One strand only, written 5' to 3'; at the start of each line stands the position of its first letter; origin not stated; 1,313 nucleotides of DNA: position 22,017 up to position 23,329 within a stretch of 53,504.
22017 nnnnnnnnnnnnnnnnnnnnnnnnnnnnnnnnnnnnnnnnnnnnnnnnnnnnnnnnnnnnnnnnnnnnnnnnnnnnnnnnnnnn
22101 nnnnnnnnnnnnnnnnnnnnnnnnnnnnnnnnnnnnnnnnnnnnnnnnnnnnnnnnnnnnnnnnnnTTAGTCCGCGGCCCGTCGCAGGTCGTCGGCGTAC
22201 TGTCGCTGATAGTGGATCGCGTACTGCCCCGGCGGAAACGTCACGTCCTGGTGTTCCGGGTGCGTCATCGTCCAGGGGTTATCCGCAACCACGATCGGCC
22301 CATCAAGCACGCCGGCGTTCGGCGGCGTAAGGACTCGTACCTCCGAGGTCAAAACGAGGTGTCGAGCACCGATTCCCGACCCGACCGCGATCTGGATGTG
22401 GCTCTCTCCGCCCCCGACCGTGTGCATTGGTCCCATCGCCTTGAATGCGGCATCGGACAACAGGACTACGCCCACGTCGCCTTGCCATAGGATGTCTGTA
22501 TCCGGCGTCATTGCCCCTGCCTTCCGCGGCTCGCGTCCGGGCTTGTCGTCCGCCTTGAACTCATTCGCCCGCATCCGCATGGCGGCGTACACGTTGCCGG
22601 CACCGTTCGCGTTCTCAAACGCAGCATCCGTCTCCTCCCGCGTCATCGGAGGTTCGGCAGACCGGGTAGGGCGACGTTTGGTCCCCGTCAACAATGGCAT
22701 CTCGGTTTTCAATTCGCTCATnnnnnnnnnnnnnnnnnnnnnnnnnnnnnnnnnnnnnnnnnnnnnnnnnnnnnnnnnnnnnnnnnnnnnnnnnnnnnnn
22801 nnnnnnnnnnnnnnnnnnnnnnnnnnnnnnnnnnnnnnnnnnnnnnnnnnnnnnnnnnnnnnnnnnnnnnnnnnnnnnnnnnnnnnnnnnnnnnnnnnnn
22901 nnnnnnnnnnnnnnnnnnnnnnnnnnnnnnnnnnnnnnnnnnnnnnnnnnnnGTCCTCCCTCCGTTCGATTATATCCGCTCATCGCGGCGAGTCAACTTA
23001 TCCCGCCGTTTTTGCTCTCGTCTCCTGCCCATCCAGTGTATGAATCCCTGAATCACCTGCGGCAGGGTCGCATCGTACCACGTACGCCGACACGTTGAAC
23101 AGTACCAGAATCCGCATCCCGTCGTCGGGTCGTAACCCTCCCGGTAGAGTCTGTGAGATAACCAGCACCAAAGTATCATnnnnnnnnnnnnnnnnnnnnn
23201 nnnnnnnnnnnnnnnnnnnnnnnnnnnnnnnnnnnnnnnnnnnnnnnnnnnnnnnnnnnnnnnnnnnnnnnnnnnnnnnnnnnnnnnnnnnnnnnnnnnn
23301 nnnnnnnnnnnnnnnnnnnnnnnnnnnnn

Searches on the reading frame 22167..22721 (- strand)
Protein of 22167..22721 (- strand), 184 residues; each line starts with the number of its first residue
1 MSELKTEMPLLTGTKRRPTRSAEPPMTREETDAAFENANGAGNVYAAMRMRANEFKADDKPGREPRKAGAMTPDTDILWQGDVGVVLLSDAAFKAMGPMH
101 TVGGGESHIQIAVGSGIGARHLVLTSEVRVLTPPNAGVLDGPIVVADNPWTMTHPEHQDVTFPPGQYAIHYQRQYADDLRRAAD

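Call 15: find_related_loci(query=window:22167-22721:-, collection=viral_contigs, flank=6000)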
Query window:22167-22721:- (184 aa) in viral_contigs; peptide patterns used: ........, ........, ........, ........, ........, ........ (x = any residue, [..] = any of these).
5 stretches matched a pattern, but none encodes a relative of the query by tblastn (E <= 1e-3).

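Call 20: find_homologous_proteins(query=window:22167-22646:-, max_evalue=0.001)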
Query window:22167-22646:- (159 aa): 14 proteins with E <= 0.001 among 71 candidates.
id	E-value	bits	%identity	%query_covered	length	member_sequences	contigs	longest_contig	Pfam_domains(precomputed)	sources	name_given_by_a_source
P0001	1.1e-102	359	100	100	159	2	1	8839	-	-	-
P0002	5.4e-79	282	80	100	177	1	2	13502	-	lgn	-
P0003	3.6e-76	273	79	100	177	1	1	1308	-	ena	-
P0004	4.9e-75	269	77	100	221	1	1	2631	-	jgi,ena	-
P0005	3.9e-74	266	76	100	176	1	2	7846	-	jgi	jgi:hypothetical protein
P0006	1.5e-70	254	74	100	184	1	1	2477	-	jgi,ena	-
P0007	7.0e-67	242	72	100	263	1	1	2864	-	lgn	-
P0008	2.7e-65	237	69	100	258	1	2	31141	-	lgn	-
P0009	1.5e-61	225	67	100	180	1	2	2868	-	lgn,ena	-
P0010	8.7e-57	210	64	100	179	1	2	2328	-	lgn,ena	-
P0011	1.0e-53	200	60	100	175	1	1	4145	-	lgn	-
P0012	3.1e-52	195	59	100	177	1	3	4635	-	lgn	-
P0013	4.8e-52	194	58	100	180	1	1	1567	-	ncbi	-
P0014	2.0e-39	153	71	64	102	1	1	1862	-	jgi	jgi:hypothetical protein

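Call 21: find_encoding_contigs(protein=P0002, flank=10000, max_places=4)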
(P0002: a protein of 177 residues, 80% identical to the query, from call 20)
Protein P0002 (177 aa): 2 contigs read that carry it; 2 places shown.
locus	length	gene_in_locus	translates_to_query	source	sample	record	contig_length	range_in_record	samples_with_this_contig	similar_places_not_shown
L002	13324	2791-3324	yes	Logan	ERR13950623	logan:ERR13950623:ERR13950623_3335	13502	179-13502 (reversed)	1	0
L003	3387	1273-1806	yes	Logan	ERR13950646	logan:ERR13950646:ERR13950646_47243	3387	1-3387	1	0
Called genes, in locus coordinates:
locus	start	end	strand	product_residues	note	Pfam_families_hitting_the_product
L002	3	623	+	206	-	?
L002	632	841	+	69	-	-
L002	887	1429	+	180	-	-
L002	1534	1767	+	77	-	-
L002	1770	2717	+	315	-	PF20530:DUF6745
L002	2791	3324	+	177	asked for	-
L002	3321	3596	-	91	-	-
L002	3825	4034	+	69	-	-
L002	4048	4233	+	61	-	-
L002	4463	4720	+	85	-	-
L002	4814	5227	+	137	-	-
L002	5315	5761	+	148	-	-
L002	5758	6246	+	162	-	PF24192:DUF7417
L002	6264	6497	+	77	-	-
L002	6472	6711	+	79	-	-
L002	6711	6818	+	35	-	-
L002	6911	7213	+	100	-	-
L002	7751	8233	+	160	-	PF13302:Acetyltransf_3, PF00583:Acetyltransf_1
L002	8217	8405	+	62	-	-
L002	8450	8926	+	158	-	-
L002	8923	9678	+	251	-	-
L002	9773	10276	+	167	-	-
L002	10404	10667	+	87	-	-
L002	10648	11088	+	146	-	-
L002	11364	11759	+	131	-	-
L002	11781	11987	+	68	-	-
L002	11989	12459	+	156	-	-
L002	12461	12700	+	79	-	-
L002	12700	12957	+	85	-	-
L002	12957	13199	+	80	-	-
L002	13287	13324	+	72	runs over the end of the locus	?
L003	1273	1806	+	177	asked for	-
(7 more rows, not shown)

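Call 22: find_encoding_contigs(protein=P0008, flank=10000, max_places=4)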
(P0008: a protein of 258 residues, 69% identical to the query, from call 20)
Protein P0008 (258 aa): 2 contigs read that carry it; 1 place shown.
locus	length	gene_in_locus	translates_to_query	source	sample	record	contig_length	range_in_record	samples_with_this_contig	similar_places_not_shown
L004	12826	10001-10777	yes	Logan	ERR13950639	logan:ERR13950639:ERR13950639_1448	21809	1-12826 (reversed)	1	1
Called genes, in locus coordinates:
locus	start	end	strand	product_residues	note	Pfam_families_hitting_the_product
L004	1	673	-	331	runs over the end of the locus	PF12705:PDDEXK_1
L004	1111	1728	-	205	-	PF02732:ERCC4 (weak)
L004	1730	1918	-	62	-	-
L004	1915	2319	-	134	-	-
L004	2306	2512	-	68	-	-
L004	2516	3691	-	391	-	-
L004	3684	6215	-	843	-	PF03167:UDG, PF00476:DNA_pol_A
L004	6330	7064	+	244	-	-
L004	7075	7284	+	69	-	-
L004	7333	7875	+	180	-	-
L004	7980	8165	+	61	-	-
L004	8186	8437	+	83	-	-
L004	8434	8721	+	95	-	-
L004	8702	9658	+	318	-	PF20530:DUF6745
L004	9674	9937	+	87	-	-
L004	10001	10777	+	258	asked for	-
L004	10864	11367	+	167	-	-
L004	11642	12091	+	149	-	-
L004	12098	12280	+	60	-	-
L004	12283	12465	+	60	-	-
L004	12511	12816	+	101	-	-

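Call 23: find_encoding_contigs(protein=P0005, flank=10000, max_places=4)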
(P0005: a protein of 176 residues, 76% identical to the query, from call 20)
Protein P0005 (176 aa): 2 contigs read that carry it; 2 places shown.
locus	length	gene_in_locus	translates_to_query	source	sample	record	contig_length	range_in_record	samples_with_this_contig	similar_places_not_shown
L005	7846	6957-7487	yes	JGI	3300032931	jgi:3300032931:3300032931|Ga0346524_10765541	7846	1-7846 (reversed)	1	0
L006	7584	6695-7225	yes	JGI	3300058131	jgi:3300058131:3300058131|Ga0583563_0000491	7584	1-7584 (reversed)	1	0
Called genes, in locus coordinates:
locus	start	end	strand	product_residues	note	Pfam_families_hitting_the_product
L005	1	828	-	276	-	?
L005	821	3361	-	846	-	PF03167:UDG, PF00476:DNA_pol_A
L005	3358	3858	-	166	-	-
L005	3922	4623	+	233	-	-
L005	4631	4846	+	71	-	-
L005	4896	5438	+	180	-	-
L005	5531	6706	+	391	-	PF20530:DUF6745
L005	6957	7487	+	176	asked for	-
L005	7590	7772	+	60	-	-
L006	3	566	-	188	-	?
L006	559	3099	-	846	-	PF03167:UDG, PF00476:DNA_pol_A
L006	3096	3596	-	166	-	-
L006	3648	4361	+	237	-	-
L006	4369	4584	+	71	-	-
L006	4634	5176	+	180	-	-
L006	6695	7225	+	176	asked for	-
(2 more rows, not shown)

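Call 24: find_encoding_contigs(protein=P0012, flank=10000, max_places=4)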
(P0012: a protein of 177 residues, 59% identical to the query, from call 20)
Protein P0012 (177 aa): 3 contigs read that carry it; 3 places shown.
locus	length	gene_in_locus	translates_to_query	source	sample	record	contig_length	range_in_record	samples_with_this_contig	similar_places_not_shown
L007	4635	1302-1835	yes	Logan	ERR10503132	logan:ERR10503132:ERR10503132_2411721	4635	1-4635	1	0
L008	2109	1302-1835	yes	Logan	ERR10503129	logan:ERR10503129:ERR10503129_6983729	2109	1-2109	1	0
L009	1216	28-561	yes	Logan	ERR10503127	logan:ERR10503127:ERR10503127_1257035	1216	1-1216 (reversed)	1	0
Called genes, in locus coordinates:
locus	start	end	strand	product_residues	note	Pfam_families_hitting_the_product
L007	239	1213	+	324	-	PF20530:DUF6745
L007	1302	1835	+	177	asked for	-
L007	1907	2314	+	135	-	-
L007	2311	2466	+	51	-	-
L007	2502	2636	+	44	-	-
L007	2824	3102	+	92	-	-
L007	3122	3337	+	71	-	-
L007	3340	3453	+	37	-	-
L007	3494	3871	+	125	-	-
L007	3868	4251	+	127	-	-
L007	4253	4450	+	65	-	PF24192:DUF7417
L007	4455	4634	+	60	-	?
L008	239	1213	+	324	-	PF20530:DUF6745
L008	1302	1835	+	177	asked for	-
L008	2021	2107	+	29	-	?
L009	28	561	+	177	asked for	-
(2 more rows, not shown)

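Call 37: find_related_loci(query=A1, collection=metagenome_contigs, flank=3000)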
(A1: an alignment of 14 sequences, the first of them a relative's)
Query A1 (159 aa) in metagenome_contigs; peptide patterns used: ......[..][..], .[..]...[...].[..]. (x = any residue, [..] = any of these).
600 stretches matched a pattern (row limit reached: there are more); 12 encode a relative of the query (tblastn E <= 1e-3); 12 distinct loci.
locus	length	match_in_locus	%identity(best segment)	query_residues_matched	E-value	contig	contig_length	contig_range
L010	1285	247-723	77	1-159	1e-87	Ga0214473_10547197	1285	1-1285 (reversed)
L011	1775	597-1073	74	1-159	3e-80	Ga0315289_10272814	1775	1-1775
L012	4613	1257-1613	40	33-159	4e-19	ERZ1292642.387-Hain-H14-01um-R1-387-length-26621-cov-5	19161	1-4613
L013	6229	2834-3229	34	16-159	2e-18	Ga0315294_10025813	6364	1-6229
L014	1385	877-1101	47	85-159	5e-18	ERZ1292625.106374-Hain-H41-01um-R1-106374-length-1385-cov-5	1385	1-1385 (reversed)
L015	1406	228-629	32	19-159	4e-17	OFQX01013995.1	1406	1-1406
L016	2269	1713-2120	31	17-159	9e-17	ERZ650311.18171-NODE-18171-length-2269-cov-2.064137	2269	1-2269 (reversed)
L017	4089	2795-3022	41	85-159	5e-16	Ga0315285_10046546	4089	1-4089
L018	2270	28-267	38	81-159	5e-14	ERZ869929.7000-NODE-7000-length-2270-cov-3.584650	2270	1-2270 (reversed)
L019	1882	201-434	42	83-159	8e-13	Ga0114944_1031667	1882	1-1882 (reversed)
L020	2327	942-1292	29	51-159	4e-10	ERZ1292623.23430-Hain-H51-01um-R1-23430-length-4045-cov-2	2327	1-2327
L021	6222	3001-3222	38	85-146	8e-10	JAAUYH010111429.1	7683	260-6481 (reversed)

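Call 38: find_related_loci(query=A1, collection=viral_contigs, flank=3000)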
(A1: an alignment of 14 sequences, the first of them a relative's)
Query A1 (159 aa) in viral_contigs; peptide patterns used: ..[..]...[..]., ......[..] (x = any residue, [..] = any of these).
95 stretches matched a pattern; 8 encode a relative of the query (tblastn E <= 1e-3); 8 distinct loci.
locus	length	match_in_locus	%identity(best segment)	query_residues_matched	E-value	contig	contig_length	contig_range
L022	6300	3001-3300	36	54-159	3e-19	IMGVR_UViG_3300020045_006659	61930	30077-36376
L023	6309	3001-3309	37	55-159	4e-16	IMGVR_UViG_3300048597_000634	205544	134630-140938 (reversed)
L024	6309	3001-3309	35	55-159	3e-15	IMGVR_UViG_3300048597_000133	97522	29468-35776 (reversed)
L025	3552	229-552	37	74-155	3e-11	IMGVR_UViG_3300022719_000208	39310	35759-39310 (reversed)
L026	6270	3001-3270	31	76-147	5e-8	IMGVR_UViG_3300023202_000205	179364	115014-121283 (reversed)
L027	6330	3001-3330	33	53-155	8e-8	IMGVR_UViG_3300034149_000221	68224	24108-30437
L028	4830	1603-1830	30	79-159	3e-5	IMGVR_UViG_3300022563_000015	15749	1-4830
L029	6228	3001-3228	30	79-159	3e-5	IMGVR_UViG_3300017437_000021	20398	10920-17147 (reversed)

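Call 39: find_related_loci(query=A1, collection=genome_contigs, flank=3000)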
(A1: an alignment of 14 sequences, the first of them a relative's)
Query A1 (159 aa) in genome_contigs; peptide patterns used: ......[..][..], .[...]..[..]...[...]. (x = any residue, [..] = any of these).
76 stretches matched a pattern, but none encodes a relative of the query by tblastn (E <= 1e-3).

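Call 42: find_encoding_contigs(protein=P0011, flank=4000, max_places=3)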
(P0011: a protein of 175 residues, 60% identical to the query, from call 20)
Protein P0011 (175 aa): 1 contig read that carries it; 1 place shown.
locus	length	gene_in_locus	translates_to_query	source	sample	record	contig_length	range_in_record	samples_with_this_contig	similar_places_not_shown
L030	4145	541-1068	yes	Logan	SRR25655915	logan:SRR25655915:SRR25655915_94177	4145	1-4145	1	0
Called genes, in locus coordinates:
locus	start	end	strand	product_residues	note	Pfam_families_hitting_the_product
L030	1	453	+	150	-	?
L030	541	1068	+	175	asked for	-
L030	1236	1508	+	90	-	PF13717:Zn_ribbon_4 (faint)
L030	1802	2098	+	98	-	-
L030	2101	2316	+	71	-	-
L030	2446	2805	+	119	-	-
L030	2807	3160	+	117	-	PF26948:DUF8296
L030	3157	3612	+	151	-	-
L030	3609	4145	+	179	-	?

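Call 43: find_encoding_contigs(protein=P0009, flank=4000, max_places=3)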
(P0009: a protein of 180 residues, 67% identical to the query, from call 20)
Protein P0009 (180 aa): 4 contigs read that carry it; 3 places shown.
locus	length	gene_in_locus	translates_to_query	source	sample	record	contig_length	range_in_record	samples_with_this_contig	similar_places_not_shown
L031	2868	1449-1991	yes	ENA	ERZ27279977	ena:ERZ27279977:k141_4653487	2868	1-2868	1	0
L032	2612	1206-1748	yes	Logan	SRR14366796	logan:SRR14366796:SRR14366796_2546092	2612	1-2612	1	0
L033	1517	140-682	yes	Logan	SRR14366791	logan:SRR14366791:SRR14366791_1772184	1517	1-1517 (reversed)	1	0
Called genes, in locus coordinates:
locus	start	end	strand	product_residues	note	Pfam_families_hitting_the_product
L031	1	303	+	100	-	?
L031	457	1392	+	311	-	PF20530:DUF6745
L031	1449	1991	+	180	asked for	-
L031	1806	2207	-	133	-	-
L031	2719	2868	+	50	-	?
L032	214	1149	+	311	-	PF20530:DUF6745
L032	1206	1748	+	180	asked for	-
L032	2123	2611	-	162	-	?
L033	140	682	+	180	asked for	-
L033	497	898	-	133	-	-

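Call 44: find_encoding_contigs(protein=P0007, flank=4000, max_places=3)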
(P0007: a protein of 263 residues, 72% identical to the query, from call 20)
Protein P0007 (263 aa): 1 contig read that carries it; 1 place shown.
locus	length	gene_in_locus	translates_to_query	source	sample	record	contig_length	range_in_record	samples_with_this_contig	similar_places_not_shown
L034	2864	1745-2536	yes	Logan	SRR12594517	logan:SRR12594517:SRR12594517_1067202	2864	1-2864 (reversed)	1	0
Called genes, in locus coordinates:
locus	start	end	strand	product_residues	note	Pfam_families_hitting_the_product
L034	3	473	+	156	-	?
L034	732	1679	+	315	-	PF20530:DUF6745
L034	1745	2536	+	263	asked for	-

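Call 45: find_encoding_contigs(protein=P0010, flank=4000, max_places=3)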
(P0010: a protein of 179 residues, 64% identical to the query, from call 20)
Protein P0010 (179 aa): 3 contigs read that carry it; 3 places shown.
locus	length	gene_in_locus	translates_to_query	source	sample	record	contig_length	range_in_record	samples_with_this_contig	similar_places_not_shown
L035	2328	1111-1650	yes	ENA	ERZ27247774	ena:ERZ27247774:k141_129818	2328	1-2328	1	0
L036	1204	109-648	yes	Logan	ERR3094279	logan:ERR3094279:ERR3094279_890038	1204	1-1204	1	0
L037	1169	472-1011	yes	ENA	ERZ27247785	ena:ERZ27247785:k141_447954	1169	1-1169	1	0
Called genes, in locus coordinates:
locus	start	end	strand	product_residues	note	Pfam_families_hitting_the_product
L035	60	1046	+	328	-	PF20530:DUF6745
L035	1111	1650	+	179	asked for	-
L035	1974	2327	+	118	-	?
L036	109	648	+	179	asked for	-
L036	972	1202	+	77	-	?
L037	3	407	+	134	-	?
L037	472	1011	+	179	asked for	-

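Call 62: search_solved_structures(query=A1, max_evalue=1)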
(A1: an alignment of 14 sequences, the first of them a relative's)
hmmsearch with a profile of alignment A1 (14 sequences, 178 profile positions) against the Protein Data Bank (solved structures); distinct sequences matched with E-value up to 1: 0.

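Call 63: search_protein_families(library=phrogs, proteins=[window:22167-22646:-], max_evalue=0.01)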
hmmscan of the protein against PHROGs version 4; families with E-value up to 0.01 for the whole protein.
window:22167-22646:- (159 aa): 1 family
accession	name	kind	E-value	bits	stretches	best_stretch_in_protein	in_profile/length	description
phrog_27831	-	unknown function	0.00031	21.8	1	126-159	90-124/124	-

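Call 78: predict_structure(alignment_id=A1)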
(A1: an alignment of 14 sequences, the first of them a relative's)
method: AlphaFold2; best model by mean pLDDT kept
length: 159 residues; sequences in the alignment: 14
mean_pLDDT: 80.1   pTM: 0.72
mean pLDDT of the five models: 80.1, 76.5, 74.7, 72.1, 61.8
residues with pLDDT >= 90: 48; 70-90: 69; 50-70: 41; < 50: 1
segments of 3 or more residues with pLDDT < 50: none
pLDDT, mean of each block of 10 residues (from residue 1): 69 68 70 71 88 84 93 83 80 77 89 80 92 90 81 64
secondary structure, 60 per line:
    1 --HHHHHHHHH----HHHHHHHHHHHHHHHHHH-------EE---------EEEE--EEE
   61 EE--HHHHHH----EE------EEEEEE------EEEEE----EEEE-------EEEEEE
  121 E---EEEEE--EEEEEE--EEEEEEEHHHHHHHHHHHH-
elements in order: H3-11 H16-33 E52-55 E58-62 H65-70 E83-88 E95-99 E104-107 E115-121 E125-129 E132-137 E140-146 H147-158

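Call 81: fold_search(model_id=the predicted structure, library=pdb)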
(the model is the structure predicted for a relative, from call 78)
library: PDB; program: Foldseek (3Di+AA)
matches with E <= 10: 486; with E <= 0.001: 0
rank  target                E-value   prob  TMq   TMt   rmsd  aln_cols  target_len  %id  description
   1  7pcf_E                1.1e-01  0.12  0.20  0.11  16.7       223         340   10  Human methemoglobin bound to Staphylococcus aureus hemophore IsdB (released 2022-04-13)
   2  9exq_B                1.6e-01  0.11  0.18  0.08  10.8       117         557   12  Wzc-K540M-3YE-N711Y MgADP C1 (released 2025-04-23)
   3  9hg5_C                2.5e-01  0.09  0.20  0.12  13.6       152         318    8  BAM-SurA complex in the swing-in state with full length BamC resolved (released 2025-04-16)
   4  8aa2_E                2.5e-01  0.06  0.14  0.06  15.5       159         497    8  Inactive levan utilisation machinery (utilisome) in the presence of levan fructo-oligosaccharides DP 15-25 (released 2023-06-07)
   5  8a9y_E                3.9e-01  0.05  0.14  0.06  14.7       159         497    8  Substrate-free levan utilisation machinery (utilisome) (released 2023-06-07)
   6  9s3p_F                4.4e-01  0.05  0.15  0.09  16.4       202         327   10  Human carboxyhemoglobin bound to Staphylococcus aureus IsdH-N2N3 - 3IsdH(alpha2beta):Hbtet complex (released 2025-11-12)
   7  1yqf_E                4.4e-01  0.03  0.12  0.11  16.5       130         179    8  Hypothetical protein from leishmania major unknown function sequence homologue to human p32 protein (released 2005-02-22)
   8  2eal_A                4.6e-01  0.06  0.13  0.14  14.3       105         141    6  Crystal structure of human galectin-9 N-terminal CRD in complex with Forssman pentasaccharide (released 2007-09-25)
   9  9exo_B                4.9e-01  0.07  0.17  0.08  10.9       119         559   12  Wzc-K540M-2YE MgADP C1 (released 2025-04-23)
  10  7wjq_B                5.8e-01  0.05  0.14  0.08  13.6       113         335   12  Crystal structure of GSDMB in complex with Ipah7.8 (released 2023-01-11)
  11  5vmm_F                5.8e-01  0.04  0.15  0.09  16.7       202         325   11  Staphylococcus aureus IsdB bound to human hemoglobin (released 2017-11-15)
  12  5fix_A                6.2e-01  0.03  0.14  0.06  14.6       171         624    9  Structure of D80A-fructofuranosidase from Xanthophyllomyces dendrorhous complexed with sucrose (released 2016-02-10)
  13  5xrp                  6.6e-01  0.05  0.12  0.13  13.2        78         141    9  Galectin-10/Charcot-Leyden crystal protein variant Q75A (released 2018-01-24)
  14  4ym0_B                6.6e-01  0.03  0.13  0.15  14.9       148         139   12  Crystal structure of the human galectin-4 C-terminal carbohydrate recognition domain in complex with lacto-N-tetraose  (released 2015-07-01)
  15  7znr_A                6.6e-01  0.03  0.14  0.06  16.1       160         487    6  Inactive D62N mutant of BT1760 Endo-acting levanase from Bacteroides thetaiotaomicron VPI-5482 (released 2023-06-21)
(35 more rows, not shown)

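Call 90: search_protein_families(library=pfam, proteins=[L002:3419-3637:+, L004:10864-11367:+, L005:7590-7772:+, L007:1907-2314:+, L030:1236-1508:+, L007:2311-2466:+, L002:3825-4034:+], max_evalue=0.05)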
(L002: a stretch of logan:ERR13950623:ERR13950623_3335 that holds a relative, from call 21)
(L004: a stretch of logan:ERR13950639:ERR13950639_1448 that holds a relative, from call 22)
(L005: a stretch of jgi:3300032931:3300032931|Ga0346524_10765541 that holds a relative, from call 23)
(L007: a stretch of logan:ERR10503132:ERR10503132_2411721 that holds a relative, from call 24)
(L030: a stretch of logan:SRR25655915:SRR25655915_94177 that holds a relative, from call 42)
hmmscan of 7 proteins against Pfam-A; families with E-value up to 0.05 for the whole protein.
L002:3419-3637:+ (73 aa): 0 families

L004:10864-11367:+ (167 aa): 0 families

L005:7590-7772:+ (60 aa): 0 families

L007:1907-2314:+ (135 aa): 3 families
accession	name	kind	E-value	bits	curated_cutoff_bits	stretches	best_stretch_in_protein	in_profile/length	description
PF14354.12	Lar_restr_allev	-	0.0025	18.5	28.6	1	54-90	5-34/58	Restriction alleviation protein Lar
PF13248.11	Zn_ribbon_3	-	0.003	17.4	27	0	52-60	2-10/26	zinc-ribbon domain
PF02591.20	Zn_ribbon_9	-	0.0056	17.2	29.1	1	53-61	24-32/33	C4-type zinc ribbon domain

L030:1236-1508:+ (90 aa): 4 families
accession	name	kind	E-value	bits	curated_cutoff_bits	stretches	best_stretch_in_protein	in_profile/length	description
PF13717.11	Zn_ribbon_4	-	1.5e-05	25.2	30.3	1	4-21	3-20/36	zinc-ribbon domain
PF25206.1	DUF7836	-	0.02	15.2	26.7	1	4-41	8-42/59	Domain of unknown function (DUF7836)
PF00096.32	zf-C2H2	-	0.037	14.9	25.2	0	5-15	2-12/23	Zinc finger, C2H2 type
PF22995.2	C2CH-3rd_BIRD-IDD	-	0.039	14.1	27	0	5-13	3-11/25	BIRD-IDD transcription factor, third C2HC zinc finger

L007:2311-2466:+ (51 aa): 0 families

L002:3825-4034:+ (69 aa): 0 families
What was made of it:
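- Tried and rejected: Only a sub-threshold hit in L007 (call 90).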

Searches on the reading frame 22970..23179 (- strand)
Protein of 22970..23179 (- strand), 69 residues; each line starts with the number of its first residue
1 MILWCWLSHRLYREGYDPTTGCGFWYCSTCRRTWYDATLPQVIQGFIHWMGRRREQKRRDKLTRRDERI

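Call 89: search_protein_families(library=pfam, proteins=[window:22970-23179:-], max_evalue=0.05)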
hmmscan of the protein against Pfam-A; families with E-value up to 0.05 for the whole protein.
window:22970-23179:- (69 aa): 2 families
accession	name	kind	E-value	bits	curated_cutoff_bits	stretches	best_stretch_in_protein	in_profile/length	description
PF13445.12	zf-RING_UBOX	-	0.046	14.2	25.2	0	5-31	1-25/39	RING-type zinc-finger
PF22191.2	IBR_1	-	0.047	14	27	1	22-35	27-40/47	IBR domain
